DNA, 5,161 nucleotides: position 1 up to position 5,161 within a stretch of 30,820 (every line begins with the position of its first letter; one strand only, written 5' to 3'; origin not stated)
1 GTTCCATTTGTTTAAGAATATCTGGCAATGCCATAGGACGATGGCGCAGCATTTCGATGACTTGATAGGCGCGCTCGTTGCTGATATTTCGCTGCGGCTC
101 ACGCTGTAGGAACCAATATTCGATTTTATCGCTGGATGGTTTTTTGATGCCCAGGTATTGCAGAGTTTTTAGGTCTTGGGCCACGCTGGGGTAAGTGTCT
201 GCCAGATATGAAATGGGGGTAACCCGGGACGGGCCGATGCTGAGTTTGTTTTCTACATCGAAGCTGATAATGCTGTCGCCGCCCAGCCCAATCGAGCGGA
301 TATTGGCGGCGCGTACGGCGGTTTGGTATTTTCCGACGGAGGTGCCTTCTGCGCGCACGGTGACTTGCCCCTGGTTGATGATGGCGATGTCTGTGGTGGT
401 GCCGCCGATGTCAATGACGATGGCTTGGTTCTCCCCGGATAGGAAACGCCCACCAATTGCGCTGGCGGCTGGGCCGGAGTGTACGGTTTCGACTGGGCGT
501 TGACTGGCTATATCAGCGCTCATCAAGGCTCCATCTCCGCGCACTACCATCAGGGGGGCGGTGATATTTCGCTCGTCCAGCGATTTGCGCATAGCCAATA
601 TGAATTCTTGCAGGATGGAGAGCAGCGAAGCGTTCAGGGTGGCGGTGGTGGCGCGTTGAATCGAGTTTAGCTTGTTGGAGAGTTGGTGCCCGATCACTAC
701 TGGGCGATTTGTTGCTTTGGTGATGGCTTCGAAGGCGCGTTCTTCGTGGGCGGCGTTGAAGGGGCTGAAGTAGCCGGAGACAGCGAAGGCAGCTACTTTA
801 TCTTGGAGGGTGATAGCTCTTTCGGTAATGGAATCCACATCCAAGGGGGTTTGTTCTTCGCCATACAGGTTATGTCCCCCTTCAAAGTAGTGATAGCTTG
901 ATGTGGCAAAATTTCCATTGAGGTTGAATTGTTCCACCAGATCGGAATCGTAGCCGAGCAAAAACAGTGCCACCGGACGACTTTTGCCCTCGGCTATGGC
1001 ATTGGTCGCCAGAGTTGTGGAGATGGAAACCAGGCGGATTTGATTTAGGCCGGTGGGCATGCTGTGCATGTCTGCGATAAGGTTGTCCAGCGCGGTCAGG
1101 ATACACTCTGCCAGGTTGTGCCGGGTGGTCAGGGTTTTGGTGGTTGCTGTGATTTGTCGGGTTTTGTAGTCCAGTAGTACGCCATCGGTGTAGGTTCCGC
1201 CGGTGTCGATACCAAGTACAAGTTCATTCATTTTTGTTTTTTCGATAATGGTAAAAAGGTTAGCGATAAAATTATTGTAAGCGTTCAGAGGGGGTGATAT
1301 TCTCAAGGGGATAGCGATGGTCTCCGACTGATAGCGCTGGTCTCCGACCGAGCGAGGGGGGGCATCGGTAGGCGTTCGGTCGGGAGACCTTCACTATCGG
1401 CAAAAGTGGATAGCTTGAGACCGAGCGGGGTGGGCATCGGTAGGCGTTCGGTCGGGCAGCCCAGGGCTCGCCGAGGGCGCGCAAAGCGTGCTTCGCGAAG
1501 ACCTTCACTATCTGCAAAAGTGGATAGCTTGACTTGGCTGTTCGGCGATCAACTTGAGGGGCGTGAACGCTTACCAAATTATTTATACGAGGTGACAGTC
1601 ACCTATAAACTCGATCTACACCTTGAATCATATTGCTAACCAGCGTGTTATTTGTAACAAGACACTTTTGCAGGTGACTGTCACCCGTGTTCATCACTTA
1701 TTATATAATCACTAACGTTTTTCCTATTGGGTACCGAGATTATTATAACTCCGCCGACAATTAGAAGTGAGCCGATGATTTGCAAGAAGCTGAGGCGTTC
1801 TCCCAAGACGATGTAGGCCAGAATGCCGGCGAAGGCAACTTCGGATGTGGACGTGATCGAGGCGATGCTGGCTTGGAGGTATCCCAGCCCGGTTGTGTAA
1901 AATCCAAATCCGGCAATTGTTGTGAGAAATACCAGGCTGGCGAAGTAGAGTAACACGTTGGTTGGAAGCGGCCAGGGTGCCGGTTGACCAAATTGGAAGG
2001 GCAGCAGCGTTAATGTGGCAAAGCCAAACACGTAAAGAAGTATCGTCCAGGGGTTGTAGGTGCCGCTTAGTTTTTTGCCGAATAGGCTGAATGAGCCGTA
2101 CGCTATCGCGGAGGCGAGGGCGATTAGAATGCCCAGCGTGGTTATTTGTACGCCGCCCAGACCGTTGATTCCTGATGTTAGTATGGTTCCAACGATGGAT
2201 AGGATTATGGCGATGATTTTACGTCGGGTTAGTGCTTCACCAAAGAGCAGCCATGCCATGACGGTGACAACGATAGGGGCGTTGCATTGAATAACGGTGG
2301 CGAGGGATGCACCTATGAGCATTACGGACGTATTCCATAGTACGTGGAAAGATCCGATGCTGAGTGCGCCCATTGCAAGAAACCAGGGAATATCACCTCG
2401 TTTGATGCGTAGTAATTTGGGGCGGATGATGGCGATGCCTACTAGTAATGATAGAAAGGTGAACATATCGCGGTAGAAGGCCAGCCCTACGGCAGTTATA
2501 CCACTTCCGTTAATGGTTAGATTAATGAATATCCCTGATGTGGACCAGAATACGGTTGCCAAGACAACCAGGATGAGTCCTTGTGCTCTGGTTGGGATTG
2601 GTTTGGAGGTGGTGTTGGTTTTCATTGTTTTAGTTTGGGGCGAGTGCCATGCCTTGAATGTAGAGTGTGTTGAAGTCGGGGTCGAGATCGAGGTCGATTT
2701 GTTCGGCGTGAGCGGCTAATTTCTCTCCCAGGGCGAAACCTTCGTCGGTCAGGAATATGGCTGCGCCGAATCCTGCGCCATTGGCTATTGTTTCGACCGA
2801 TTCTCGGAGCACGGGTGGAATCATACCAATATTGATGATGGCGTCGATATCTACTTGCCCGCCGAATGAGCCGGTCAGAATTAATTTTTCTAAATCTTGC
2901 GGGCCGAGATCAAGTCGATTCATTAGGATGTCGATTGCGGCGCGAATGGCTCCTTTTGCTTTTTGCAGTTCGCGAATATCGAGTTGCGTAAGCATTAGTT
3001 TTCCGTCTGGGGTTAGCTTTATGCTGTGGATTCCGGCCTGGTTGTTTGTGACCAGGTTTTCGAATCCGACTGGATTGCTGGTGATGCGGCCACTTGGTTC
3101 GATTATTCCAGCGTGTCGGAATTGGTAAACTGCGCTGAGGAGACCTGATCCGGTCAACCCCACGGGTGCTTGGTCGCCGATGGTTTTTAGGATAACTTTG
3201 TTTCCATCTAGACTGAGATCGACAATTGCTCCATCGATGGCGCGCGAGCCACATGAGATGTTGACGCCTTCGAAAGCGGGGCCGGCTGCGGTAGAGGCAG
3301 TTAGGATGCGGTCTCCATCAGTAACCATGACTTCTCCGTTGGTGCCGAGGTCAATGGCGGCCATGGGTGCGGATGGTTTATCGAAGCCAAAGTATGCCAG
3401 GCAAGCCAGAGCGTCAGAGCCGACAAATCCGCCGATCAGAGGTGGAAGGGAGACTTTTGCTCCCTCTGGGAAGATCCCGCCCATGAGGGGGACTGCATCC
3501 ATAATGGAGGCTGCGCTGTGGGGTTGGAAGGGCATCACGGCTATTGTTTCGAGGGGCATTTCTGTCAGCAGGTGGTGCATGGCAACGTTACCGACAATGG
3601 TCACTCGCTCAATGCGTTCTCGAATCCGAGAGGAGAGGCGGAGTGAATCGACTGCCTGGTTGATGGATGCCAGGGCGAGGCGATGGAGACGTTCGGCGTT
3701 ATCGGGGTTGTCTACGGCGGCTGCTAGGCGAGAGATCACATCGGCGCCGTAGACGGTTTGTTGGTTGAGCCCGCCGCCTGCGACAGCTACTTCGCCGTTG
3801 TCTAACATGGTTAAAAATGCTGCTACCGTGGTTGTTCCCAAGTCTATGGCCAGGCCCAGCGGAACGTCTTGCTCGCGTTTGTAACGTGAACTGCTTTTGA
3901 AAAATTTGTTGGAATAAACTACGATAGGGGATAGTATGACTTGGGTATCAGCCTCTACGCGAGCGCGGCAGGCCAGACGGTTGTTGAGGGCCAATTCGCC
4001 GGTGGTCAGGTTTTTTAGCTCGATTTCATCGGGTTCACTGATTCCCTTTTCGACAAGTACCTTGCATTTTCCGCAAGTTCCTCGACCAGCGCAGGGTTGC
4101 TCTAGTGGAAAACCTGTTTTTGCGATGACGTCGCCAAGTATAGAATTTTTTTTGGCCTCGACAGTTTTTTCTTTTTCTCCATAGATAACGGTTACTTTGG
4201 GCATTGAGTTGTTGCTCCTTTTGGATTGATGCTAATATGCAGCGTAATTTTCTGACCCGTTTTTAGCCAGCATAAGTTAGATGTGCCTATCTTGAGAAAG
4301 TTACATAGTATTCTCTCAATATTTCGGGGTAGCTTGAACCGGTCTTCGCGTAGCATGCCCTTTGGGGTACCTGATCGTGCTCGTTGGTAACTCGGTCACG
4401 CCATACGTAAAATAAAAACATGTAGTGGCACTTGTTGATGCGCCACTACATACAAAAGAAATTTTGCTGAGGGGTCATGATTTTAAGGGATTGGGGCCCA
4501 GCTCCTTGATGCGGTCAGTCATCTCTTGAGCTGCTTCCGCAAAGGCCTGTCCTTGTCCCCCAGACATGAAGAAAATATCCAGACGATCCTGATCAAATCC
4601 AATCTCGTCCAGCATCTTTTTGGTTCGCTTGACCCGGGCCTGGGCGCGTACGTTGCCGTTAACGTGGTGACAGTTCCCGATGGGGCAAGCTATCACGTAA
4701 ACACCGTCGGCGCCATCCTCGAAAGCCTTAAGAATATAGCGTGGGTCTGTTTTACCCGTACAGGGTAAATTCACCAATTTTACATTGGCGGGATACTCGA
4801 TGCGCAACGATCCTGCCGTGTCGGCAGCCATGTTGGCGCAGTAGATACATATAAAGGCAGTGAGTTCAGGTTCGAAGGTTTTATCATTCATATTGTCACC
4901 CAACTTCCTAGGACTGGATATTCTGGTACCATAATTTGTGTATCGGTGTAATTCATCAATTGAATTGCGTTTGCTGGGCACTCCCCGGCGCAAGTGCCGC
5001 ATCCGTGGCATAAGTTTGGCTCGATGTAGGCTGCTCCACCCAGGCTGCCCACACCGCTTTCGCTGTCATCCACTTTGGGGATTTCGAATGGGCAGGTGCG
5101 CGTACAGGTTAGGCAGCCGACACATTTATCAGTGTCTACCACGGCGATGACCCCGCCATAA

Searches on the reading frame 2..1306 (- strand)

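Call 3: search_protein_families(library=pfam, proteins=[window:2-1306:-])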
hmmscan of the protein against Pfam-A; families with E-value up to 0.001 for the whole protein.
window:2-1306:- (435 aa): 5 families
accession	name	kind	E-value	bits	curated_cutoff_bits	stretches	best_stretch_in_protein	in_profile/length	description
PF05378.19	Hydant_A_N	-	2.3e-33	115.8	25.2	1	31-197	2-174/176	Hydantoinase/oxoprolinase N-terminal region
PF01968.24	Hydantoinase_A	-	7e-33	114.5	22.9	1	218-360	1-145/291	Hydantoinase/oxoprolinase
PF13941.12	MutL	-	1.3e-05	24.6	27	0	31-83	2-55/450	MutL protein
PF14450.12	FtsA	-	0.00071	20.4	31.8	0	296-347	1-34/127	Cell division protein FtsA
PF06723.19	MreB_Mbl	-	0.0009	18.6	27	1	276-318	127-170/327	MreB/Mbl protein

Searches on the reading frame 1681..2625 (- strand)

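Call 3: search_protein_families(library=pfam, proteins=[window:1681-2625:-])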
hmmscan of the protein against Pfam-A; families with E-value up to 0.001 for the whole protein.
window:1681-2625:- (314 aa): 3 families
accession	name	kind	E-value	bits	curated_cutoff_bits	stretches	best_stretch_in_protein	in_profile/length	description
PF00892.27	EamA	-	8.1e-41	139.9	28.2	2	164-297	2-134/135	EamA-like transporter family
PF16913.11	PUNUT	-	1.1e-06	28.6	30.6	1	224-303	73-151/321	Purine nucleobase transmembrane transport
PF03151.22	TPT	-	1e-05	25.5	30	0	86-210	71-195/291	Triose-phosphate Transporter family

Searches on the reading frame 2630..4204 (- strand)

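Call 3: search_protein_families(library=pfam, proteins=[window:2630-4204:-])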
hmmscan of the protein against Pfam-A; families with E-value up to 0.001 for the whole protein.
window:2630-4204:- (524 aa): 3 families
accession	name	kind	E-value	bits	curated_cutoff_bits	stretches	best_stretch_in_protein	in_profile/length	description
PF14574.11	RACo_C_ter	-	2.2e-59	201.1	27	1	283-521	5-249/261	C-terminal domain of RACo the ASKHA domain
PF17651.6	Raco_middle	-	4.5e-36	124.4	26.8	1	116-276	1-162/163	RACo middle region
PF00111.32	Fer2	-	1.5e-06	28.4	21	1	11-83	6-76/77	2Fe-2S iron-sulfur cluster binding domain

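Call 6: search_protein_families(library=ncbifam, proteins=[window:2630-4204:-])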
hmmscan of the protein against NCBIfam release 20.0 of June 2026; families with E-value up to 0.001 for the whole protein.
window:2630-4204:- (524 aa): 5 families
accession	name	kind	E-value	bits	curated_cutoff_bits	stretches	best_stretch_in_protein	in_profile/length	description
NF040756.1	corr_regen_AcsV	exception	9.1e-80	268.8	800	2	111-489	205-590/632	corrinoid activation/regeneration protein AcsV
TIGR04270.1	Rama_corrin_act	subfamily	1e-33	116.5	500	1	117-470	2-363/534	methylamine methyltransferase corrinoid protein reductive activase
TIGR01941.1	nqrF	equivalog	1.1e-10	41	295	1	7-92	36-121/405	NADH:ubiquinone reductase (Na(+)-transporting) subunit F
NF008822.0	PRK11872.1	equivalog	3.9e-06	26.1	402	1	15-88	17-89/341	anthranilate 1,2-dioxygenase electron transfer component AntC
TIGR02007.1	fdx_isc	equivalog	0.00029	20.9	132.1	1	11-89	14-96/110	ISC system 2Fe-2S type ferredoxin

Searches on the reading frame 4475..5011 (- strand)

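Call 3: search_protein_families(library=pfam, proteins=[window:4475-5011:-])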
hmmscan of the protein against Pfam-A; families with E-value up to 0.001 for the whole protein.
window:4475-5011:- (178 aa): 1 family
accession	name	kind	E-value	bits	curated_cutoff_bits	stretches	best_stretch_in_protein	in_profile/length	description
PF02662.21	FlpD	-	6e-43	146.2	22.3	1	51-172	2-123/123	Methyl-viologen-reducing hydrogenase, delta subunit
